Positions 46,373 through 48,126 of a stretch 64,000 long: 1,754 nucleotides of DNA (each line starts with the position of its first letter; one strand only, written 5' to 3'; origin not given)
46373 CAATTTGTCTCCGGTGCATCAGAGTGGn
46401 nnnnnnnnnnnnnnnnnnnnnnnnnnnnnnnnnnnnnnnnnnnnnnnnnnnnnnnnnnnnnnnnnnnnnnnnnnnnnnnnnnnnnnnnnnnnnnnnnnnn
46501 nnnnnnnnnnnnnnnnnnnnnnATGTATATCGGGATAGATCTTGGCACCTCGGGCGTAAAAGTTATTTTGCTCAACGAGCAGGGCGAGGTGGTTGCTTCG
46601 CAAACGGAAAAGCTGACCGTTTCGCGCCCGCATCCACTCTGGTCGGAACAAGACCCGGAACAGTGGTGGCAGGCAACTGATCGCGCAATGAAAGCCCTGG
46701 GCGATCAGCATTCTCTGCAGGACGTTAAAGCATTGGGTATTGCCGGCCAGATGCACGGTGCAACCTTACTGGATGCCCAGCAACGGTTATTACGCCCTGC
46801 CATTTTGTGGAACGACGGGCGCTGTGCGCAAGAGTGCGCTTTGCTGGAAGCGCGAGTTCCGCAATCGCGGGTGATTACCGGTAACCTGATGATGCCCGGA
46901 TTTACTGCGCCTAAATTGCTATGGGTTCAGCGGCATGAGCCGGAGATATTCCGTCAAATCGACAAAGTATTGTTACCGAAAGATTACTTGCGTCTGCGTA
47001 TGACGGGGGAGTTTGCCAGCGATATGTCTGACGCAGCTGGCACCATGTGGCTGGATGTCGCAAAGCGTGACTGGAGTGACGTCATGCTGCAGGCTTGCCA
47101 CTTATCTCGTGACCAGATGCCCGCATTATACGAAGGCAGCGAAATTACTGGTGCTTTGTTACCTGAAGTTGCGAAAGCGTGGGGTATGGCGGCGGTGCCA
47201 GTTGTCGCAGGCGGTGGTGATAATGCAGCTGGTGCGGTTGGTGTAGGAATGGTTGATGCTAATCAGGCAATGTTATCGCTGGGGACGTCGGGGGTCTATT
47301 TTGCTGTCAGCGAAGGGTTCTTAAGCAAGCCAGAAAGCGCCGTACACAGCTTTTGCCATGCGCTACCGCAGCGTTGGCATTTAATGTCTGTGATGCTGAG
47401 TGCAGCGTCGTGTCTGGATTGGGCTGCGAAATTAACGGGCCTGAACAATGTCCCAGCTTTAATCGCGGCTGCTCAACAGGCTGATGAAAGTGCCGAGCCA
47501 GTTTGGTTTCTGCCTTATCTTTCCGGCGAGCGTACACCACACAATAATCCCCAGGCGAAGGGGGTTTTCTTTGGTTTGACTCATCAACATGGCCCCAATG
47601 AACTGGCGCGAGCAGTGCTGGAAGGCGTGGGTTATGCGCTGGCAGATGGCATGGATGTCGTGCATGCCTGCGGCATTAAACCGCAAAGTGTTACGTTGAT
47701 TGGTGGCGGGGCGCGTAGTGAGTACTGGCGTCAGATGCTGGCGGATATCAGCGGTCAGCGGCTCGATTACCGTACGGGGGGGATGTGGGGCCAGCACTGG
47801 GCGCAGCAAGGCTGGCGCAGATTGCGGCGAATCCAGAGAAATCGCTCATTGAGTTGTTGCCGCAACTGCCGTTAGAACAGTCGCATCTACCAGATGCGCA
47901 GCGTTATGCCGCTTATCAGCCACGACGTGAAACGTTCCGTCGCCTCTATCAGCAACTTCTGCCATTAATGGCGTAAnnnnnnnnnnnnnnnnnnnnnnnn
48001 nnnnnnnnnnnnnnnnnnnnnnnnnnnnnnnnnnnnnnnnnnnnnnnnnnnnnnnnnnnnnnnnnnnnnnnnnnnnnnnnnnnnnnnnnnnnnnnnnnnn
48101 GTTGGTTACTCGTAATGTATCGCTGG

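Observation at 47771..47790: xylB reading frame broken by loss of one G in a homopolymeric run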

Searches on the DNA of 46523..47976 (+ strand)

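Call 3: search_dna_similar(query=window:46523-47976:+, collection=ecoli_genomes, mode=near, max_rows=30)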
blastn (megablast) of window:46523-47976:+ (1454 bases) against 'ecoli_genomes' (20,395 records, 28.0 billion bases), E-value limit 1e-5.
Records with a match: 5409; places in all: 5409; records where one place covers at least 80% of the query: 5409.
Genomes with a match: 5409 of 5426; with a place that covers at least 80% of the query: 5409. Places per genome that has any: lowest 1, median 1, highest 1. On chromosomes: 5409 places; on plasmids: 0.
Best place of each record, by identity: >=99% 458; 95-99% 4950; 90-95% 1.
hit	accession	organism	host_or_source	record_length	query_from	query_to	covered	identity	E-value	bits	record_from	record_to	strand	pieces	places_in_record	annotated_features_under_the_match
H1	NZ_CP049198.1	Escherichia coli strain E686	Homo sapiens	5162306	1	1454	100%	100.0%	0e+0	2686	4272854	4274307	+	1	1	xylB: xylulokinase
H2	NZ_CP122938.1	Escherichia coli strain ETEC1701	Sus scrofa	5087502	1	1454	100%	100.0%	0e+0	2686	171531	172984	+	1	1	xylB: xylulokinase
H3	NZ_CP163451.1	Escherichia coli strain M2021-10044802/2-E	cattle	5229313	1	1454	100%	100.0%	0e+0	2686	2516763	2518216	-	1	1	xylB: xylulokinase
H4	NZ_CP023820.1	Escherichia coli strain 7/2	Homo sapiens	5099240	1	1454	100%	99.9%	0e+0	2680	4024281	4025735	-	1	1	xylB: xylulokinase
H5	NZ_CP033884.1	Escherichia coli strain 50579417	Homo sapiens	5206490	1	1454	100%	99.9%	0e+0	2680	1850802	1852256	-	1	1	xylB: xylulokinase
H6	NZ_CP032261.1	Escherichia coli strain AR_0067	missing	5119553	1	1454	100%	99.9%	0e+0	2680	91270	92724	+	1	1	xylB: xylulokinase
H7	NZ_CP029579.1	Escherichia coli strain DA33137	Homo sapiens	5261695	1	1454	100%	99.9%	0e+0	2680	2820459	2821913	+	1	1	xylB: xylulokinase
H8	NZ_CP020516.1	Escherichia coli strain 222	Homo sapiens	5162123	1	1454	100%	99.9%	0e+0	2680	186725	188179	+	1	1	xylB: xylulokinase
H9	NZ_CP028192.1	Escherichia coli strain CFSAN018748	tissue and/or biological fluid swine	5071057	1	1454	100%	99.9%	0e+0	2680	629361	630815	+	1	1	xylB: xylulokinase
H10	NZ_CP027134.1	Escherichia coli strain AR_0372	missing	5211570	1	1454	100%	99.9%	0e+0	2680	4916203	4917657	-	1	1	xylB: xylulokinase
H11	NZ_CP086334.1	Escherichia coli strain EBJ003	Homo sapiens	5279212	1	1454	100%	99.9%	0e+0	2680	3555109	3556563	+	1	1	xylB: xylulokinase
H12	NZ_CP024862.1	Escherichia coli strain AR_0015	missing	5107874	1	1454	100%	99.9%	0e+0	2680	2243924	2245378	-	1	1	xylB: xylulokinase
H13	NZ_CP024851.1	Escherichia coli strain AR_0006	missing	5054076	1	1454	100%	99.9%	0e+0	2680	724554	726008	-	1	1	xylB: xylulokinase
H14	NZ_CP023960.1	Escherichia coli strain FDAARGOS_448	Homo sapiens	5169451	1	1454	100%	99.9%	0e+0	2680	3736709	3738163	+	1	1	xylB: xylulokinase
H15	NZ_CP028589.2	Escherichia coli strain WCHEC4533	Homo sapiens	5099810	1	1454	100%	99.9%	0e+0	2680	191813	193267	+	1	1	xylB: xylulokinase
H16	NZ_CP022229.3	Escherichia coli strain WCHEC96200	Homo sapiens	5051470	1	1454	100%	99.9%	0e+0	2680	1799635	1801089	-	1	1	xylB: xylulokinase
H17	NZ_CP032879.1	Escherichia coli strain WCHEC000837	Homo sapiens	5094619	1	1454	100%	99.9%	0e+0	2680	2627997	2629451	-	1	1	xylB: xylulokinase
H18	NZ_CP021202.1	Escherichia coli strain Z1002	Homo sapiens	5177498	1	1454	100%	99.9%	0e+0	2680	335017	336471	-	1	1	xylB: xylulokinase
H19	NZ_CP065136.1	Escherichia coli strain EE72d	Bos taurus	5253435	1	1454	100%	99.9%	0e+0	2680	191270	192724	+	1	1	xylB: xylulokinase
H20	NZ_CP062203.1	Escherichia coli strain K_EC180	swine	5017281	1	1454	100%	99.9%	0e+0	2680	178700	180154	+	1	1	xylB: xylulokinase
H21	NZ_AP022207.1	Escherichia coli strain WP7-S18-ESBL-09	-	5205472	1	1454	100%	99.9%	0e+0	2680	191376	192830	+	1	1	xylB: xylulokinase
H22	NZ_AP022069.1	Escherichia coli strain WP4-W18-ESBL-09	-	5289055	1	1454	100%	99.9%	0e+0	2680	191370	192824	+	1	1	xylB: xylulokinase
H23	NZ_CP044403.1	Escherichia coli strain NMBU-W10C18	surface water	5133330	1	1454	100%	99.9%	0e+0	2680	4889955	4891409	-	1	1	xylB: xylulokinase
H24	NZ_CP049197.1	Escherichia coli strain E597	dog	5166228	1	1454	100%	99.9%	0e+0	2680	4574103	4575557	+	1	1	xylB: xylulokinase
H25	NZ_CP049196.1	Escherichia coli strain E118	dog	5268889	1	1454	100%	99.9%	0e+0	2680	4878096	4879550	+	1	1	xylB: xylulokinase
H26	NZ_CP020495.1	Escherichia coli strain 103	Homo sapiens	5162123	1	1454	100%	99.9%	0e+0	2680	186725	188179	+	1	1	xylB: xylulokinase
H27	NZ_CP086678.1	Escherichia coli strain EFF60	anaerobic effluent of swine manure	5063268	1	1454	100%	99.9%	0e+0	2680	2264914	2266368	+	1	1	xylB: xylulokinase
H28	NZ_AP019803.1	Escherichia coli strain KY 1497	Homo sapiens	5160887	1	1454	100%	99.9%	0e+0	2680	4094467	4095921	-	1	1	xylB: xylulokinase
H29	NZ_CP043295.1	Escherichia coli strain WCHEC040047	Homo sapiens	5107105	1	1454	100%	99.9%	0e+0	2680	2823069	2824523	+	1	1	xylB: xylulokinase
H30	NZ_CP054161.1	Escherichia coli strain STO_Bone2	Homo sapiens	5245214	1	1454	100%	99.9%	0e+0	2680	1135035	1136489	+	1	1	xylB: xylulokinase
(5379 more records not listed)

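Call 5: get_annotated_region(hit=H1, flank=4000)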
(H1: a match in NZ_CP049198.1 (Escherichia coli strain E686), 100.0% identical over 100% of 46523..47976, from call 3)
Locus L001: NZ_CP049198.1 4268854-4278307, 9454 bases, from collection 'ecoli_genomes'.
description: Escherichia coli strain E686 chromosome, complete genome
organism: Escherichia coli strain E686 (NCBI taxid 562)
replicon: chromosome; assembly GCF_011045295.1
host: Homo sapiens; source: -; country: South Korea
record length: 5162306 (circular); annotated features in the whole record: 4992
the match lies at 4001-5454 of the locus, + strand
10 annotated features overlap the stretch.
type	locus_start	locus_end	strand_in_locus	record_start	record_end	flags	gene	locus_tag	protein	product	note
CDS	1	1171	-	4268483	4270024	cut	xylG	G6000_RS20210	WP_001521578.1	D-xylose ABC transporter ATP-binding protein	-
CDS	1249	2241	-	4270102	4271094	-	xylF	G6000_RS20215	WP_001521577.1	D-xylose ABC transporter substrate-binding protein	-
CDS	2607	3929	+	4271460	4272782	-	xylA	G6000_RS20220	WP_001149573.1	xylose isomerase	-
CDS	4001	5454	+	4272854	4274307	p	xylB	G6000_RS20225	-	xylulokinase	frameshifted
CDS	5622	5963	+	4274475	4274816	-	yiaB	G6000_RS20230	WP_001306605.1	inner membrane protein YiaB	-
CDS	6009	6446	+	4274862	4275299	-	yiaA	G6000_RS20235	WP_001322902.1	inner membrane protein YiaA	-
CDS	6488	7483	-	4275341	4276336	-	wecH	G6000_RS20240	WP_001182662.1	O-acetyltransferase WecH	-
CDS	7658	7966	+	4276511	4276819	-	ysaB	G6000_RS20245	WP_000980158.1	YsaB family lipoprotein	-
CDS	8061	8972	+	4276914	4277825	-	glyQ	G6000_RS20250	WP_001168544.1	glycine--tRNA ligase subunit alpha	-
CDS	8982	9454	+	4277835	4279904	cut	glyS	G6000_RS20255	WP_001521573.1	glycine--tRNA ligase subunit beta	-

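Call 6: get_annotated_region(hit=H2, flank=4000)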
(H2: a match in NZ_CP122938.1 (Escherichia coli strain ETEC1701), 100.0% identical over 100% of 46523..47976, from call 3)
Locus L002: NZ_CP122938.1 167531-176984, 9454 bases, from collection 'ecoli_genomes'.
description: Escherichia coli strain ETEC1701 chromosome, complete genome
organism: Escherichia coli strain ETEC1701 (NCBI taxid 562)
replicon: chromosome; assembly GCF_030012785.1
host: Sus scrofa; source: feces; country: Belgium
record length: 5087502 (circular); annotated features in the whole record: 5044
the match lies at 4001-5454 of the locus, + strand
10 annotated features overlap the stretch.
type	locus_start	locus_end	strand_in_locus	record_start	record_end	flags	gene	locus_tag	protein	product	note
CDS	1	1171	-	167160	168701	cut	xylG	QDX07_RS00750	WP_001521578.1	D-xylose ABC transporter ATP-binding protein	-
CDS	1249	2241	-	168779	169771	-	xylF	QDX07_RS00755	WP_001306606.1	D-xylose ABC transporter substrate-binding protein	-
CDS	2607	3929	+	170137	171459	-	xylA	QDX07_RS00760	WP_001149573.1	xylose isomerase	-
CDS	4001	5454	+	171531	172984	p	xylB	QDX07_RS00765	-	xylulokinase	frameshifted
CDS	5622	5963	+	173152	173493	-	yiaB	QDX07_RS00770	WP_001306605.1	inner membrane protein YiaB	-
CDS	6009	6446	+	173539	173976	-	yiaA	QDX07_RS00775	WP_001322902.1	inner membrane protein YiaA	-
CDS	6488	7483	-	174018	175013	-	wecH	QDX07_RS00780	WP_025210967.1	O-acetyltransferase WecH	-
CDS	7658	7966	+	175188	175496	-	ysaB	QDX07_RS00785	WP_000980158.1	YsaB family lipoprotein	-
CDS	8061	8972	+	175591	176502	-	glyQ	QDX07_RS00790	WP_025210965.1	glycine--tRNA ligase subunit alpha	-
CDS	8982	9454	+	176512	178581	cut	glyS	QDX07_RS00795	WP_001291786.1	glycine--tRNA ligase subunit beta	-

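Call 7: get_annotated_region(hit=H3, flank=4000)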
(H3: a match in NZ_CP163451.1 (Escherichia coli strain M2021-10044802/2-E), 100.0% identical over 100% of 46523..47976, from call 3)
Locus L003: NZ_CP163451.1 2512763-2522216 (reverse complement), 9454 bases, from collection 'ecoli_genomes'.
description: Escherichia coli strain M2021-10044802/2-E isolate M2021-10044802/2-E chromosome, complete genome
organism: Escherichia coli strain M2021-10044802/2-E (NCBI taxid 562)
replicon: chromosome; assembly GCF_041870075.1
host: -; source: cattle; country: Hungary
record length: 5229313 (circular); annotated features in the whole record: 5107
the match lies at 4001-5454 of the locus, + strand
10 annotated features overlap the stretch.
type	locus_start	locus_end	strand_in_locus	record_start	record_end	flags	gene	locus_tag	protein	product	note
CDS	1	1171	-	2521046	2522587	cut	xylG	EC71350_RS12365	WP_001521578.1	D-xylose ABC transporter ATP-binding protein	-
CDS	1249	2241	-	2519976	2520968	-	xylF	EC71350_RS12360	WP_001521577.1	D-xylose ABC transporter substrate-binding protein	-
CDS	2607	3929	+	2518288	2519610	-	xylA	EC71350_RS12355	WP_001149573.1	xylose isomerase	-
CDS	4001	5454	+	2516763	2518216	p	xylB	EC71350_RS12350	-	xylulokinase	frameshifted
CDS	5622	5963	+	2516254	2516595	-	yiaB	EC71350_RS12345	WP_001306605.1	inner membrane protein YiaB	-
CDS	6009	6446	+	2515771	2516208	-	yiaA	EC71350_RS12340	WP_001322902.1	inner membrane protein YiaA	-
CDS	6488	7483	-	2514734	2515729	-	wecH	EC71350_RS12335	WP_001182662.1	O-acetyltransferase WecH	-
CDS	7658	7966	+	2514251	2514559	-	ysaB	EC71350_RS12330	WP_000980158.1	YsaB family lipoprotein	-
CDS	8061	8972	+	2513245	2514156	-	glyQ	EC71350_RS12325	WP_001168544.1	glycine--tRNA ligase subunit alpha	-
CDS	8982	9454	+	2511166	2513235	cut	glyS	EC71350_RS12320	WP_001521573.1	glycine--tRNA ligase subunit beta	-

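Call 8: search_dna_similar(query=window:47740-47820:+, collection=ecoli_genomes, mode=near, max_rows=40)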
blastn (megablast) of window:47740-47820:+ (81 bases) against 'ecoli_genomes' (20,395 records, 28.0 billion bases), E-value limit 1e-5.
Records with a match: 5196; places in all: 5196; records where one place covers at least 80% of the query: 5196.
Genomes with a match: 5196 of 5426; with a place that covers at least 80% of the query: 5196. Places per genome that has any: lowest 1, median 1, highest 1. On chromosomes: 5196 places; on plasmids: 0.
Best place of each record, by identity: >=99% 4; 95-99% 3999; 90-95% 1193.
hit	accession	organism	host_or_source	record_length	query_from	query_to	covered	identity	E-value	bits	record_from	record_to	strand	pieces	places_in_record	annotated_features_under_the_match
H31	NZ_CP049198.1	Escherichia coli strain E686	Homo sapiens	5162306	1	81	100%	100.0%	6e-34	150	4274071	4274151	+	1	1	xylB: xylulokinase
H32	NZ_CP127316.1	Escherichia coli strain Ch1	Gallus gallus domesticus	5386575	1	81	100%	100.0%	6e-34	150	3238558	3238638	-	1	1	xylB: xylulokinase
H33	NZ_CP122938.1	Escherichia coli strain ETEC1701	Sus scrofa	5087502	1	81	100%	100.0%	6e-34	150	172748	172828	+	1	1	xylB: xylulokinase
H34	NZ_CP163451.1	Escherichia coli strain M2021-10044802/2-E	cattle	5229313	1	81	100%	100.0%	6e-34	150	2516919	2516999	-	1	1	xylB: xylulokinase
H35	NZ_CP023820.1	Escherichia coli strain 7/2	Homo sapiens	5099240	1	81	100%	98.8%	3e-32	145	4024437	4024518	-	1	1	xylB: xylulokinase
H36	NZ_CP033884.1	Escherichia coli strain 50579417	Homo sapiens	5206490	1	81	100%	98.8%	3e-32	145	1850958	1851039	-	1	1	xylB: xylulokinase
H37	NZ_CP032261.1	Escherichia coli strain AR_0067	missing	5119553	1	81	100%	98.8%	3e-32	145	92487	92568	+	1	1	xylB: xylulokinase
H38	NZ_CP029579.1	Escherichia coli strain DA33137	Homo sapiens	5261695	1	81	100%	98.8%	3e-32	145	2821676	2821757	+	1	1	xylB: xylulokinase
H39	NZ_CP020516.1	Escherichia coli strain 222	Homo sapiens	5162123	1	81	100%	98.8%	3e-32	145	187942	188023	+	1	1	xylB: xylulokinase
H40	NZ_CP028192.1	Escherichia coli strain CFSAN018748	tissue and/or biological fluid swine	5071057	1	81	100%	98.8%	3e-32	145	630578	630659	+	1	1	xylB: xylulokinase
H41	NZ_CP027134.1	Escherichia coli strain AR_0372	missing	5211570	1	81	100%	98.8%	3e-32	145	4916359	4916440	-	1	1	xylB: xylulokinase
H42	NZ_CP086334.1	Escherichia coli strain EBJ003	Homo sapiens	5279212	1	81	100%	98.8%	3e-32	145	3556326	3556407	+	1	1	xylB: xylulokinase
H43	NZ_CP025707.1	Escherichia coli strain YDC107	Homo sapiens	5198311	1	81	100%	98.8%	3e-32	145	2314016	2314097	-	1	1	xylB: xylulokinase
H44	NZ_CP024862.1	Escherichia coli strain AR_0015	missing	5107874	1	81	100%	98.8%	3e-32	145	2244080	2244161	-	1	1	xylB: xylulokinase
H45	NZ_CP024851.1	Escherichia coli strain AR_0006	missing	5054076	1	81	100%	98.8%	3e-32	145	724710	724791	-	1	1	xylB: xylulokinase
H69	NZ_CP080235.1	Escherichia coli O139:H1 strain W13-16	Sus scrofa scrofa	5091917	1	81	100%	98.8%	3e-32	145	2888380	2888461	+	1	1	xylB: xylulokinase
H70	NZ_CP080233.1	Escherichia coli O139:H1 strain P15-25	Sus scrofa domesticus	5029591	1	81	100%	98.8%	3e-32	145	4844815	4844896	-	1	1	xylB: xylulokinase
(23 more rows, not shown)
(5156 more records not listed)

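Call 26: search_dna_similar(query=window:47762-47820:+, collection=ecoli_genomes, mode=near, max_rows=60)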
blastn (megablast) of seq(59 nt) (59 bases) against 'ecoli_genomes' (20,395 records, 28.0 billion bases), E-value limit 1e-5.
Records with a match: 5196; places in all: 5196; records where one place covers at least 80% of the query: 5196.
Genomes with a match: 5196 of 5426; with a place that covers at least 80% of the query: 5196. Places per genome that has any: lowest 1, median 1, highest 1. On chromosomes: 5196 places; on plasmids: 0.
Best place of each record, by identity: >=99% 72; 95-99% 4006; 90-95% 1118.
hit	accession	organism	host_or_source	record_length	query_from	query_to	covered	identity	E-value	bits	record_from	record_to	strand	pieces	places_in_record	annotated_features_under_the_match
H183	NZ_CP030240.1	Escherichia coli strain ER1709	-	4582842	1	59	100%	100.0%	6e-22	110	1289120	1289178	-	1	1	xylB: xylulokinase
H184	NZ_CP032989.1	Escherichia coli strain W2-5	Jin River water W2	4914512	1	59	100%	100.0%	6e-22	110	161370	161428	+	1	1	xylB: xylulokinase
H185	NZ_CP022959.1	Escherichia coli ATCC 8739 strain ATCC 8739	stepwise adaptation to AgNO3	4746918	1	59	100%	100.0%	6e-22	110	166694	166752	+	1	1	xylB: xylulokinase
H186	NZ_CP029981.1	Escherichia coli strain 99-3165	missing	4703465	1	59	100%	100.0%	6e-22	110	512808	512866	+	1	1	xylB: xylulokinase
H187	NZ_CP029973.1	Escherichia coli strain 51008369SK1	Dog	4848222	1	59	100%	100.0%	6e-22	110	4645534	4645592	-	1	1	xylB: xylulokinase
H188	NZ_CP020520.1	Escherichia coli strain 190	Homo sapiens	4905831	1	59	100%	100.0%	6e-22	110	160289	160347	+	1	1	xylB: xylulokinase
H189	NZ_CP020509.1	Escherichia coli strain 165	Homo sapiens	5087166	1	59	100%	100.0%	6e-22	110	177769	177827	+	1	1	xylB: xylulokinase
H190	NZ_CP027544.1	Escherichia coli strain 2013C-3264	Homo sapiens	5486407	1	59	100%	100.0%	6e-22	110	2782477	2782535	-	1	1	xylB: xylulokinase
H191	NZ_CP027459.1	Escherichia coli strain 90-3040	missing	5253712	1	59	100%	100.0%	6e-22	110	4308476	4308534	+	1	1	xylB: xylulokinase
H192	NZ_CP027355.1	Escherichia coli strain 2013C-4991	Homo sapiens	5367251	1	59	100%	100.0%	6e-22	110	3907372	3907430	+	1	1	xylB: xylulokinase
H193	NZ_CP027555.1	Escherichia coli strain 2013C-3513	Homo sapiens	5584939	1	59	100%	100.0%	6e-22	110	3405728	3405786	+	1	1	xylB: xylulokinase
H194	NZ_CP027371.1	Escherichia coli strain 2015C-3905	Homo sapiens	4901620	1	59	100%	100.0%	6e-22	110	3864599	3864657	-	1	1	xylB: xylulokinase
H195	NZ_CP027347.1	Escherichia coli strain 2013C-4361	missing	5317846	1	59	100%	100.0%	6e-22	110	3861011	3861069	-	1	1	xylB: xylulokinase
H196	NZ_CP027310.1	Escherichia coli strain 2014C-4135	Homo sapiens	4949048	1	59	100%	100.0%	6e-22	110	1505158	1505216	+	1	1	xylB: xylulokinase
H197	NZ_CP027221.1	Escherichia coli strain 2015C-3101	Homo sapiens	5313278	1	59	100%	100.0%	6e-22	110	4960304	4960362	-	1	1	xylB: xylulokinase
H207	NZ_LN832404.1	Escherichia coli K-12 strain K-12 substr. AG100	-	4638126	1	59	100%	100.0%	6e-22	110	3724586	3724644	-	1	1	xylB: xylulokinase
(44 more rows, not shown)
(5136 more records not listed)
